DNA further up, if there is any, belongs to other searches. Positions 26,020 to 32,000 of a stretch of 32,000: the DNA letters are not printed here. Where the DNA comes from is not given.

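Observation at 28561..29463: ~300-aa hydrophobic, proline-periodic module unlike ordinary TM helices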

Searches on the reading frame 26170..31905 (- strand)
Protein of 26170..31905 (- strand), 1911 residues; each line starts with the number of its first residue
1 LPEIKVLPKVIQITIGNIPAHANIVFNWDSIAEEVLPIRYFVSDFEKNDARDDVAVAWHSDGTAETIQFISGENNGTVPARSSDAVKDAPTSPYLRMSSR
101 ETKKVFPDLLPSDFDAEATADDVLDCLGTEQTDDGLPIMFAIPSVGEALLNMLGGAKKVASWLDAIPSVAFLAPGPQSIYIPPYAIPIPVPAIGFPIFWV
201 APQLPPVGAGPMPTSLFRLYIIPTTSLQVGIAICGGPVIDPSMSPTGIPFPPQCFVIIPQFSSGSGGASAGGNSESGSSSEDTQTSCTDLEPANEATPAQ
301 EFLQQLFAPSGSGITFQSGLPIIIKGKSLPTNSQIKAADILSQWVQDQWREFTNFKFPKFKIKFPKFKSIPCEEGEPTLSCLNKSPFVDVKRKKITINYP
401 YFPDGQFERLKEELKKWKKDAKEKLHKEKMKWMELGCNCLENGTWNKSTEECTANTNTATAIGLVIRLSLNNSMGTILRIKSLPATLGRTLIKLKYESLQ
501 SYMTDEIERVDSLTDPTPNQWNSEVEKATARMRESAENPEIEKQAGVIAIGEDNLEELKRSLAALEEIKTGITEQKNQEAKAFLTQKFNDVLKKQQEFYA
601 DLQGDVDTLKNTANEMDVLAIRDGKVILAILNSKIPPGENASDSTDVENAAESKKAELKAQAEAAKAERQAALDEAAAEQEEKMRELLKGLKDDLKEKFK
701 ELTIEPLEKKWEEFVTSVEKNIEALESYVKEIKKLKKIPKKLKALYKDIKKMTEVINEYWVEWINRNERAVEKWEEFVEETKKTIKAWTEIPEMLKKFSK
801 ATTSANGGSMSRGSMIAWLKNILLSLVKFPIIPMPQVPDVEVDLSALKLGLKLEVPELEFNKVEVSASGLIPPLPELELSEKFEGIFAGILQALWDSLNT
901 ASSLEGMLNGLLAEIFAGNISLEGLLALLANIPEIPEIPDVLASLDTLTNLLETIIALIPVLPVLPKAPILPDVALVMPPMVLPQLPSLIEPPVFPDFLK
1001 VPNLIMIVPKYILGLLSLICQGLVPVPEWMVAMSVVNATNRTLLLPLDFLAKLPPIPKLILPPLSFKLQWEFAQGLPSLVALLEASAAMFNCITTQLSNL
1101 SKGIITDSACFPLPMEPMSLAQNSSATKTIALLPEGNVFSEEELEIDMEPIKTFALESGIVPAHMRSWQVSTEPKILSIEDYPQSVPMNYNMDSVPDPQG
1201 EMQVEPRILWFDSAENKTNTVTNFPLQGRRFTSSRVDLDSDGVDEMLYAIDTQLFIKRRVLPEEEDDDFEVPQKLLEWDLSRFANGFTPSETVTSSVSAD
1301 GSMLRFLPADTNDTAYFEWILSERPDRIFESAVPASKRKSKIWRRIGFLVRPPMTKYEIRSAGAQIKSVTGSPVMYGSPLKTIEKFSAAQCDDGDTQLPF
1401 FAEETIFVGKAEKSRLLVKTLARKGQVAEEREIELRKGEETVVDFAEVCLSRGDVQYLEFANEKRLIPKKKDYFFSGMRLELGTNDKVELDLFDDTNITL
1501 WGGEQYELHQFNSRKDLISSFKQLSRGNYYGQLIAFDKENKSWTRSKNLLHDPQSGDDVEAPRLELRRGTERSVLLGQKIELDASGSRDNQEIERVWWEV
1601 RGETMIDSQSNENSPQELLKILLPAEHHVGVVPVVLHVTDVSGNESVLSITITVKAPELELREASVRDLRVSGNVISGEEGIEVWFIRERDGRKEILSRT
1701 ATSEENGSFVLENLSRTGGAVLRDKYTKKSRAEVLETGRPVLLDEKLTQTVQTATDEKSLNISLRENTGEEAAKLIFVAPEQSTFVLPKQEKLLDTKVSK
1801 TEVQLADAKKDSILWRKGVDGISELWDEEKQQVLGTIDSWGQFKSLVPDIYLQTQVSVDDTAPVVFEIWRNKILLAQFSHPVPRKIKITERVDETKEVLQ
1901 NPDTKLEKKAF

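Call 7: search_protein_families(library=pfam, proteins=[window:26170-31905:-], max_evalue=1)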
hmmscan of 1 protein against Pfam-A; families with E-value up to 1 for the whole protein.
window:26170-31905:- (1911 aa): 4 families
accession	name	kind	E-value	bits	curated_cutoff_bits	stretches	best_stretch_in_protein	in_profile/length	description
PF18084.6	ARTD15_N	-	0.0031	18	26.3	0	713-751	36-74/80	ARTD15 N-terminal domain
PF13456.12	RVT_3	-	0.22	11.9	21.6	0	728-768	72-112/123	Reverse transcriptase-like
PF14362.11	DUF4407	-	0.23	11.1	31.3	1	566-685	107-230/297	Domain of unknown function (DUF4407)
PF23659.1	UFL1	-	0.42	11.4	27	0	665-730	53-118/120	E3 UFM1-protein ligase 1-like domain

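Call 8: search_protein_families(library=phrogs, proteins=[window:26170-31905:-], max_evalue=1)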
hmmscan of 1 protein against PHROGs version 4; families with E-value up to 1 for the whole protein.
window:26170-31905:- (1911 aa): 1 family
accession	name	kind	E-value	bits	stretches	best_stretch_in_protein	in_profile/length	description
phrog_7507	-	unknown function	0.13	12.5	1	340-762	43-352/483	-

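Call 11: find_homologous_proteins(query=window:26170-31905:-, max_evalue=0.001)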
Query window:26170-31905:-: 8000 candidates shared short words with the query, none scored E <= 0.001.

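Call 19: search_protein_families(library=ncbifam, proteins=[window:26170-31905:-], max_evalue=0.1)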
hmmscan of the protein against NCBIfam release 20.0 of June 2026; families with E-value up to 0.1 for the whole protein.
window:26170-31905:- (1911 aa): 1 family
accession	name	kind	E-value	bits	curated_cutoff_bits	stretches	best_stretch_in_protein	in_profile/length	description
NF045780.1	TrlF_fam_ATP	equivalog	0.0098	14.6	350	1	525-783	435-708/944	TrlF family AAA-like ATPase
